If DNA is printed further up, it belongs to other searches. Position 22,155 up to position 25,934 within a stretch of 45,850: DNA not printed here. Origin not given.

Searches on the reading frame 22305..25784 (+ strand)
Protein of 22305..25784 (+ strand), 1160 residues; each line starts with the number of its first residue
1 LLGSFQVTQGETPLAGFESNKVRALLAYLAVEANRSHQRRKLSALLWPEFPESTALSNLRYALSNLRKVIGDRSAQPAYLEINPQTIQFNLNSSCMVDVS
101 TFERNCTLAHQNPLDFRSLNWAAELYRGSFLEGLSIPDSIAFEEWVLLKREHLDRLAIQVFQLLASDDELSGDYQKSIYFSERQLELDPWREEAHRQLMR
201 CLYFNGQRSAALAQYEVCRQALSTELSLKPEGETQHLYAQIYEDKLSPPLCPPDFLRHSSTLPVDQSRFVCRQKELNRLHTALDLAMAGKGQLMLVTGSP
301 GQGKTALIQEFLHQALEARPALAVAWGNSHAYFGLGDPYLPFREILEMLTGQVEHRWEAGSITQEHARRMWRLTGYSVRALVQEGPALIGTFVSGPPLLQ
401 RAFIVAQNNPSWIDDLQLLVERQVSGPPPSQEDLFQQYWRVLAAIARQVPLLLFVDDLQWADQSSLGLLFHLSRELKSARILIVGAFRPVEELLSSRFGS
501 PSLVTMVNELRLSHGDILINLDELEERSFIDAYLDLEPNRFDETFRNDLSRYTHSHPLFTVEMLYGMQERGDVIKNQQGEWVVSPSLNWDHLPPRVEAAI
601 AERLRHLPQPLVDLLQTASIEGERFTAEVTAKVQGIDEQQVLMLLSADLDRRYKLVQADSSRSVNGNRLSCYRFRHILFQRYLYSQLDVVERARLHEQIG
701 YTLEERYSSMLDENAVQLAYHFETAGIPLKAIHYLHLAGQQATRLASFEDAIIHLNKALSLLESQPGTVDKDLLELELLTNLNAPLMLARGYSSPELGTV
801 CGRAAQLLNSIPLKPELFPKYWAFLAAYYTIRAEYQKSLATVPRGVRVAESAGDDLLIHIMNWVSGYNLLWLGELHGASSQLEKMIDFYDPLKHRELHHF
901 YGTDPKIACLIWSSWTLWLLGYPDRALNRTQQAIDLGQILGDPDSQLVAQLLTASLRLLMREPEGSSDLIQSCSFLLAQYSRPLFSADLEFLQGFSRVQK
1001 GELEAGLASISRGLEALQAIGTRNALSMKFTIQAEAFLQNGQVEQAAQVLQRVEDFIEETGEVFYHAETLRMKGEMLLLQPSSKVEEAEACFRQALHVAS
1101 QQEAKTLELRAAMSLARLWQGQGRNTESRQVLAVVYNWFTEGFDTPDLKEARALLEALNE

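Call 48: search_protein_families(library=pfam, max_evalue=0.0001, proteins=[window:22305-25784:+])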
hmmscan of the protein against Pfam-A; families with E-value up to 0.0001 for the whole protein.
seq(1160 aa): 4 families
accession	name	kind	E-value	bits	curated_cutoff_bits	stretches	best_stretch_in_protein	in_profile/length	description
PF03704.23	BTAD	-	4.8e-26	92.3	22.1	1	115-241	25-145/146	Bacterial transcriptional activator domain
PF13191.12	AAA_16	-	1.1e-23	85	32.6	1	268-484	1-167/167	AAA ATPase domain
PF13401.12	AAA_22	-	1.3e-06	29.2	27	1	291-485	5-122/130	AAA domain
PF14559.12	TPR_19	-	2.8e-05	24.8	25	0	171-214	4-47/68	Tetratricopeptide repeat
